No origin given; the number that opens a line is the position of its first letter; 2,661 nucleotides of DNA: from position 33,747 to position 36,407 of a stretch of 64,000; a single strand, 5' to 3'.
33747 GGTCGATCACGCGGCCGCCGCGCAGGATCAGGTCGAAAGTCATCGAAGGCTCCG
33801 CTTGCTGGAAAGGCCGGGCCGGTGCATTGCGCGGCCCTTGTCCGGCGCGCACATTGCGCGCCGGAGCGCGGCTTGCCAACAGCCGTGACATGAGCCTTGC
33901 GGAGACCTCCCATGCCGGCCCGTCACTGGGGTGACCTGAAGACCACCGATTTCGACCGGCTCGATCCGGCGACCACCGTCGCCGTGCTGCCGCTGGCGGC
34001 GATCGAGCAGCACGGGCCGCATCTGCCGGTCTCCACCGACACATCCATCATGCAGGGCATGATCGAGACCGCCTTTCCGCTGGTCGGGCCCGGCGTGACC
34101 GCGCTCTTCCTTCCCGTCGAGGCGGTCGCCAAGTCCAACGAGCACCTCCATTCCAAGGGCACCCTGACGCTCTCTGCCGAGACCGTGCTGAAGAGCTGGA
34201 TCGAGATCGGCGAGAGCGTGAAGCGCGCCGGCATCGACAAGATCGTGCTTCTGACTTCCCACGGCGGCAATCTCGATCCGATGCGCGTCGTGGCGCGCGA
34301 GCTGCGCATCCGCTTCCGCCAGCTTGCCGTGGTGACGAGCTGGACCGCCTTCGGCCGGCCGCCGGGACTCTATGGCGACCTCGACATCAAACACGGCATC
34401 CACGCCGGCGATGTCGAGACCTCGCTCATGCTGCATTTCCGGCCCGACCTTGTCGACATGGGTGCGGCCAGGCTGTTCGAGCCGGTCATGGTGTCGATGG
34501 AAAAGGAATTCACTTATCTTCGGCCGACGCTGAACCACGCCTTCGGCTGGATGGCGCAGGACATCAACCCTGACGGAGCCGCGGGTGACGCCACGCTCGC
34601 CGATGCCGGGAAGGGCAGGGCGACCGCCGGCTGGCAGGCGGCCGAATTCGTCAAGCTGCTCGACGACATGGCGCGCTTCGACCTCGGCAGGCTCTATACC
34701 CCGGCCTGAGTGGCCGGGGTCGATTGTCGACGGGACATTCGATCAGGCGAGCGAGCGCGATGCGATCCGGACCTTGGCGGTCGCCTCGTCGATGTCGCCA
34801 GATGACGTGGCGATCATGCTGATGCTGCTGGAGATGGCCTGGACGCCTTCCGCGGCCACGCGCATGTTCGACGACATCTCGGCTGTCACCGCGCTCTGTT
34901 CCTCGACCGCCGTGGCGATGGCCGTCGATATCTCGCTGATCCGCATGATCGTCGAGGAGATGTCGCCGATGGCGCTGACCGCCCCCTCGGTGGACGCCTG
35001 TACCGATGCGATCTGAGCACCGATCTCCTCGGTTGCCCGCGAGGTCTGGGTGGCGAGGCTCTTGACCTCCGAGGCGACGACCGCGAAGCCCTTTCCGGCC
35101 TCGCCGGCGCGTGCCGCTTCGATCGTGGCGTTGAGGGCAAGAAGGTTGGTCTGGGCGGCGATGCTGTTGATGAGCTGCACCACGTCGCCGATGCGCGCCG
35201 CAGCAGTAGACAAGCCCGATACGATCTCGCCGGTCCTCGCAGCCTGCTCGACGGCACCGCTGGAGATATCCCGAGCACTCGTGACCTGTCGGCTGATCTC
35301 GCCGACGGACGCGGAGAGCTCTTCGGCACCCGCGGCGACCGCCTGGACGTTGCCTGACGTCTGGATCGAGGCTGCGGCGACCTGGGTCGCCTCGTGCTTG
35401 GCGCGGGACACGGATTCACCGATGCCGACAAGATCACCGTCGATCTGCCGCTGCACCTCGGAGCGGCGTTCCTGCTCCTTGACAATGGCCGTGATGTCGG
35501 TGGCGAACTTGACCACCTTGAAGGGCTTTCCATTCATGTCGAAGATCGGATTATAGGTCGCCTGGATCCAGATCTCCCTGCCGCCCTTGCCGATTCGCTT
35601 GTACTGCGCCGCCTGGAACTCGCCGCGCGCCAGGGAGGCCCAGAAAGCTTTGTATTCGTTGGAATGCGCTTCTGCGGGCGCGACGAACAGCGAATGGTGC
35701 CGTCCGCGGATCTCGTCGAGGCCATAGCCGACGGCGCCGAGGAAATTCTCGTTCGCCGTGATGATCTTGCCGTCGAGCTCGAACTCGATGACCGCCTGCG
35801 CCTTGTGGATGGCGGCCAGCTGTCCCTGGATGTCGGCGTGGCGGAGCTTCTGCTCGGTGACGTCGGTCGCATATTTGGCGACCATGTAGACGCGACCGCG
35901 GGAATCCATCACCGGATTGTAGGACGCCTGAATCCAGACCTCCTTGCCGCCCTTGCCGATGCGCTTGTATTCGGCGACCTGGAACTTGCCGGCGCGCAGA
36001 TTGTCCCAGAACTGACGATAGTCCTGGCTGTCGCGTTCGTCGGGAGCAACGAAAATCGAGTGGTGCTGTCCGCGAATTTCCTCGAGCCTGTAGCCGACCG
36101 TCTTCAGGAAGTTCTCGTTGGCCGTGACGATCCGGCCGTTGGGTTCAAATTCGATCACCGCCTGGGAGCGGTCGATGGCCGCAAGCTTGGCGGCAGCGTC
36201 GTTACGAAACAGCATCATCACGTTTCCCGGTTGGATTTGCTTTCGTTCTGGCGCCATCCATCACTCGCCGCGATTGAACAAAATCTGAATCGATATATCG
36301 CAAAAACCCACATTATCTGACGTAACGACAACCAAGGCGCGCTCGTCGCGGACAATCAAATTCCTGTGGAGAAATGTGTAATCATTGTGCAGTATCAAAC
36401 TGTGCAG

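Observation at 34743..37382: CarH/LitR-type B12 photoreceptor-regulator divergent from a soluble PAS-PAS chemoreceptor gene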

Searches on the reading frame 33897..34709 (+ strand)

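Call 4: search_protein_families(library=pfam, proteins=[window:33897-34709:+], max_evalue=0.01)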
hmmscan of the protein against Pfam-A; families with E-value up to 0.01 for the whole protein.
window:33897-34709:+ (270 aa): 1 family
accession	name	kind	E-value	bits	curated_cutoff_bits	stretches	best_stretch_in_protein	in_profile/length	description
PF02633.19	Creatininase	-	1.9e-61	207.9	31.3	1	13-255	2-238/238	Creatinine amidohydrolase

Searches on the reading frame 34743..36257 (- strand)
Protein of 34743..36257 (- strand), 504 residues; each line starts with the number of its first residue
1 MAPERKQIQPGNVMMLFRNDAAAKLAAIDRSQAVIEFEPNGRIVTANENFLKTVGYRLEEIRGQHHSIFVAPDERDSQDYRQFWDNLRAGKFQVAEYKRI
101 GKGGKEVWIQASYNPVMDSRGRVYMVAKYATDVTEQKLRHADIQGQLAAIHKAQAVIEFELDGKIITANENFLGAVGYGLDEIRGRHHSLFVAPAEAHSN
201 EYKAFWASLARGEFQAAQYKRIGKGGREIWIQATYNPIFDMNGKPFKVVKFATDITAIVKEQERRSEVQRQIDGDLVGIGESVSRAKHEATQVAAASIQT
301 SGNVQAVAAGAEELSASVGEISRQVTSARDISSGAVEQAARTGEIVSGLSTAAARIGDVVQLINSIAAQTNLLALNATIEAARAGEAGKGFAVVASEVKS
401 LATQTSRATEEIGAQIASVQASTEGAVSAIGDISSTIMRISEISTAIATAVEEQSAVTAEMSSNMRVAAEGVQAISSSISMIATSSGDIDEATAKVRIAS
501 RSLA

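Call 4: search_protein_families(library=pfam, proteins=[window:34743-36257:-], max_evalue=0.01)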
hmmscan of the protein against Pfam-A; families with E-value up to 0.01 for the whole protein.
window:34743-36257:- (504 aa): 5 families
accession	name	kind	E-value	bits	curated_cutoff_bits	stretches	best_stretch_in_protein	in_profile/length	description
PF08447.18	PAS_3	-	4.1e-30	104.3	25.6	2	43-127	1-86/89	PAS fold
PF00015.26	MCPsignal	-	1.5e-28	100.2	34.6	1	345-491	24-170/172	Methyl-accepting chemotaxis protein (MCP) signalling domain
PF08448.16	PAS_4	-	3e-27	95.5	23.1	2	31-137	5-109/110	PAS fold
PF13426.13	PAS_9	-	2.1e-26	92.6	27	2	39-135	9-103/103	PAS domain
PF00989.32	PAS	-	9.8e-17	61.4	22.6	2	39-123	19-103/113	PAS fold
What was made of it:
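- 34743..36218 (-): Soluble PAS-PAS methyl-accepting chemotaxis protein gene. The likely start is ATG 36218 or 36215; the longest ORF runs to 36257. Pfam PAS_3 x2 and MCPsignal (call 4).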

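Call 7: search_protein_families(library=ncbifam, proteins=[window:34743-36257:-], max_evalue=1)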
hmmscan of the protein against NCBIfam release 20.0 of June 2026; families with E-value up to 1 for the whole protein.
window:34743-36257:- (504 aa): 17 families
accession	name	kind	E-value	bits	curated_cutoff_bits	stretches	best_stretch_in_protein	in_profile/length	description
TIGR00229.1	sensory_box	domain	2e-32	111.9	22.9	2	27-138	10-121/126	PAS domain S-box protein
NF058645.1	MCPCtpMPsAe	equivalog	9.1e-25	87.4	900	1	281-431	306-463/558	methyl-accepting chemotaxis protein CtpM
NF008467.0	PRK11359.1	equivalog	1.3e-21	76.3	857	2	24-139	138-255/800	oxygen-sensing cyclic-di-GMP phosphodiesterase DosP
NF041847.1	transduc_aer2_vibrio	equivalog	7.1e-20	70.8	1200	1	301-486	536-735/804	aerotaxis transducer Aer2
NF050802.1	AspChtxCcaA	equivalog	3.4e-19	68.7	1300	1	288-479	511-691/700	aspartate chemotaxis receptor CcaA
NF007309.0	PRK09793.1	equivalog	4e-19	69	903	1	292-457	286-465/533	methyl-accepting chemotaxis protein IV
NF011615.0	PRK15041.1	equivalog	2.3e-17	62.9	947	1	296-458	294-470/554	methyl-accepting chemotaxis protein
NF047851.1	MCPCitTducer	equivalog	2.7e-17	63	900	1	293-493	290-504/553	methyl-accepting chemotaxis citrate transducer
NF011622.0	PRK15048.1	equivalog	1.4e-16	60.8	900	1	291-500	287-517/553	methyl-accepting chemotaxis protein II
NF052306.1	BluLightHisKinLov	equivalog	6.2e-11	41.7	450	2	39-137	43-140/334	blue-light-activated histidine kinase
NF010077.0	PRK13559.1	subfamily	8.4e-11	41.3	361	2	162-360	65-255/364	hypothetical protein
NF045675.1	PhdiestaseDibA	equivalog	1.9e-08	33.1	980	2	140-264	73-198/623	phosphodiesterase DibA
NF053781.1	cdiGMPphdstlr2612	equivalog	3.4e-08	31.6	1600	2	153-267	163-275/1268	Tlr1612 family c-di-GMP phosphodiesterase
NF052652.1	YtvA_fam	equivalog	4e-08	33.1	250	2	40-153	22-134/243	YtvA family blue-light photoreceptor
TIGR02168.1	SMC_prok_B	equivalog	0.00025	18.9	567.35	1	251-498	691-938/1181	chromosome segregation protein SMC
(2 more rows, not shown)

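Call 62: find_homologous_proteins(query=window:34743-36218:-, max_evalue=1e-40)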
Query window:34743-36218:- (491 aa): 8000 proteins with E <= 1e-40 among 8000 candidates; the best 120 are listed.
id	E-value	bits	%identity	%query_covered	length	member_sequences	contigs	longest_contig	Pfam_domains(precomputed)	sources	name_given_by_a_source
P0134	0.0e+0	1099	-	-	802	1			PF13426.14,PF13188.14,PF24820.2,PF06356.18,PF06874.17,PF25474.2,PF00015.27,PF08447.19,PF12860.14,PF08448.17,PF00989.32,PF28403.1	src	-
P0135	0.0e+0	1039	51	98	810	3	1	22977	PF00015.27,PF08447.19,PF13426.14,PF13188.14,PF24820.2,PF08448.17,PF00989.32,PF25474.2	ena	-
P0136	9.0e-295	995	52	95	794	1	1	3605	PF00015.27,PF08447.19,PF13426.14,PF13188.14,PF24820.2,PF08448.17,PF00989.32,PF06874.17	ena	-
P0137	3.1e-291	984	60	99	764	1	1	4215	PF00015.27,PF08447.19,PF13426.14,PF13188.14,PF08448.17,PF24639.2,PF00989.32,PF06874.17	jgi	-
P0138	4.7e-287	970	65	98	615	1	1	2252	PF00015.27,PF13419.13,PF08447.19,PF13426.14,PF13188.14,PF03767.21,PF00702.33,PF08448.17,PF00989.32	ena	-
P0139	3.1e-286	967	-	-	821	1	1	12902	PF00015.27,PF08447.19,PF13426.14,PF13188.14,PF24820.2,PF08448.17,PF11964.14,PF00989.32,PF25474.2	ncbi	ncbi:MAG: PAS domain-containing methyl-accepting chemotaxis protein, partial [Bryobacteraceae bacter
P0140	4.0e-286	967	49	95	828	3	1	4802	PF00015.27,PF08447.19,PF13426.14,PF01152.28,PF08448.17,PF00989.32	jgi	jgi:methyl-accepting chemotaxis protein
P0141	4.0e-286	967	49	95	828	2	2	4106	PF00015.27,PF08447.19,PF13426.14,PF01152.28,PF08448.17,PF00989.32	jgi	jgi:methyl-accepting chemotaxis protein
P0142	8.2e-285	963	55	98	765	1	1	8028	PF00015.27,PF08447.19,PF13426.14,PF13188.14,PF24820.2,PF08448.17,PF00989.32,PF06874.17,PF25474.2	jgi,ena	-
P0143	9.5e-285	962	-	-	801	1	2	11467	PF00015.27,PF08447.19,PF13426.14,PF13188.14,PF24820.2,PF08670.18,PF08448.17,PF07927.18,PF00989.32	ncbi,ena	-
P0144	8.9e-283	956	52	95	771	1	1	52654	PF00015.27,PF08447.19,PF13426.14,PF13188.14,PF24820.2,PF08448.17,PF00989.32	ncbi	-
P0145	9.0e-283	956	93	100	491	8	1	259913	PF00015.27,PF08447.19,PF13426.14,PF08448.17,PF00989.32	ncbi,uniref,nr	ncbi:PAS domain-containing methyl-accepting chemotaxis protein [Phreatobacter sp.]|uniref:methyl-acc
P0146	5.6e-281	950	-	-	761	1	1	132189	PF00015.27,PF08447.19,PF13426.14,PF13188.14,PF08448.17,PF00989.32,PF06874.17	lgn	-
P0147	1.9e-280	948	-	-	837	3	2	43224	PF00015.27,PF08447.19,PF13426.14,PF13188.14,PF08448.17,PF00989.32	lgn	-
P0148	5.3e-273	924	56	96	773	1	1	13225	PF00015.27,PF08447.19,PF13426.14,PF13188.14,PF24820.2,PF08448.17,PF00989.32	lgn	-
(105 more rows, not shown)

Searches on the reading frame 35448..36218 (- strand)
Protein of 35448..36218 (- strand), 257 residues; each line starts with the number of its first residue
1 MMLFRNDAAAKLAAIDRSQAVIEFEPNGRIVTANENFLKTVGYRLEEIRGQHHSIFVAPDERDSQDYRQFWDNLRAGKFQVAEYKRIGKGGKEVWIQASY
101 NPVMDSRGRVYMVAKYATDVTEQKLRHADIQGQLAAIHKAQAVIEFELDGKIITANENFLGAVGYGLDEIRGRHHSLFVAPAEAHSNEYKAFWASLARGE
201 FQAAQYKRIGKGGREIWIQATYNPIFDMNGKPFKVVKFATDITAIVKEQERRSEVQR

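Call 25: search_solved_structures(query=window:35448-36218:-, max_evalue=0.001, show_alignments=2)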
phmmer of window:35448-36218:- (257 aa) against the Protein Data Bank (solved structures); distinct sequences matched with E-value up to 0.001: 35.
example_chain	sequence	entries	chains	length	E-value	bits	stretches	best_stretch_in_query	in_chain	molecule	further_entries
3ewk_A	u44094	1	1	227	1.2e-13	54.5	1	147-250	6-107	Sensor protein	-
9bgv_A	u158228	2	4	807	7.9e-09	38.7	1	24-244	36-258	Oxygen sensor protein DosP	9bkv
9clo_A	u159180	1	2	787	8.6e-09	38.5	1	24-244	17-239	Oxygen sensor protein DosP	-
9cdr_A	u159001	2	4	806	1.2e-08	38.1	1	23-244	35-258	Oxygen sensor protein DosP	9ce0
9cmf_A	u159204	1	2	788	1.3e-08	38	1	24-244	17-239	Oxygen sensor protein DosP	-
8dik_A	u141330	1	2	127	2.3e-07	33.8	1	25-124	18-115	Aerotaxis receptor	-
31cj_A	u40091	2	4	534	1.2e-05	28.2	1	29-124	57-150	Aerotaxis receptor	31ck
8qi9_A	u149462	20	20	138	5.6e-05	26.1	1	141-244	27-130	Phototropin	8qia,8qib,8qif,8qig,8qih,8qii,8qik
4nxb_A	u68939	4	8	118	7.2e-05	25.7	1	26-127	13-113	Phototropin-2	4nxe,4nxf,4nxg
8qi8_A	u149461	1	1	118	7.9e-05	25.6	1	149-244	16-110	Phototropin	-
6ph2_A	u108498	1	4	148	0.00013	24.9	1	26-131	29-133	Blue-light-activated histidine kinase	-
5djt_A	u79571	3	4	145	0.00014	24.8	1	25-135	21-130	NPH1-2 | NPH1-1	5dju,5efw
7tal_A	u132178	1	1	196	0.00014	24.7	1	9-139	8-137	D4_deltaDARP LOV2-DARPin fusion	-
1n9l_A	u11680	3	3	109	0.00016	24.6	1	149-243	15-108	putative blue light receptor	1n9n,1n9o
6ph3_A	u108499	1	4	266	0.00017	24.5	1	26-157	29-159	Blue-light-activated histidine kinase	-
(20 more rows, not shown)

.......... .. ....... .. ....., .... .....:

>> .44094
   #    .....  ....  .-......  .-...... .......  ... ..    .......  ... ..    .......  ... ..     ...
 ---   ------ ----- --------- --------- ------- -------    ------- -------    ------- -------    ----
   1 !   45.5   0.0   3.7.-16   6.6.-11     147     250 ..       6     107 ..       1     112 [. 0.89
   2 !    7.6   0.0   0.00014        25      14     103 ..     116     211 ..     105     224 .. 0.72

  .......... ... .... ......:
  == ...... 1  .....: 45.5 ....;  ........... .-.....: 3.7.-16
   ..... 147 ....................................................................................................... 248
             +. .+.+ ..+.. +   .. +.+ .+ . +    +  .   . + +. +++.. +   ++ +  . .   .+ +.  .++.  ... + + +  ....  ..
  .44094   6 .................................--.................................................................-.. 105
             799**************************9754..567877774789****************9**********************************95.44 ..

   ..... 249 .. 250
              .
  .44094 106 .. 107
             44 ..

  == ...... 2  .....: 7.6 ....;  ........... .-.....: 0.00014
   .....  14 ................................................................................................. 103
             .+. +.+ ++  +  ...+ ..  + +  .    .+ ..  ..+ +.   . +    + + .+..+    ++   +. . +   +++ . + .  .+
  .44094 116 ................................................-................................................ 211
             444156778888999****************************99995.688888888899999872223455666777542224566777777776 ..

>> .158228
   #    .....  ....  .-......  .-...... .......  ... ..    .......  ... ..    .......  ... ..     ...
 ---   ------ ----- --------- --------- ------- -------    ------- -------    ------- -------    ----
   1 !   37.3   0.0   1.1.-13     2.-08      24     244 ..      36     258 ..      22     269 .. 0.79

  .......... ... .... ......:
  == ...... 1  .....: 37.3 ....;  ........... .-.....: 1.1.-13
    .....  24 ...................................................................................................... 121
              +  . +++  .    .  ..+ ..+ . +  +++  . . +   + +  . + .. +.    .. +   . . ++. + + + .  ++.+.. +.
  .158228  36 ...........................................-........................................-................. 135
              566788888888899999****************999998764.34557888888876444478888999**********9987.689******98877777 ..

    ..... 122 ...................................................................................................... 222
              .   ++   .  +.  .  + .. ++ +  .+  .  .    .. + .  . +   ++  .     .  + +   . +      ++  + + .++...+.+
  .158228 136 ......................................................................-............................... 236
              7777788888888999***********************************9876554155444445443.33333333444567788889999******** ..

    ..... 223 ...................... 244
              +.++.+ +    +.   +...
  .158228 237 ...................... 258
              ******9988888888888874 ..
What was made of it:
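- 34743..36218 (-): Best PDB match for the PAS region is the FAD-binding PAS of MmoS, 3ewk (call 25).
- Closest known: Soluble PAS-PAS chemoreceptors such as Azospirillum AerC or Pseudomonas BdlA. Same: The best solved match for the PAS region is the FAD-binding PAS of MmoS (call 25).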
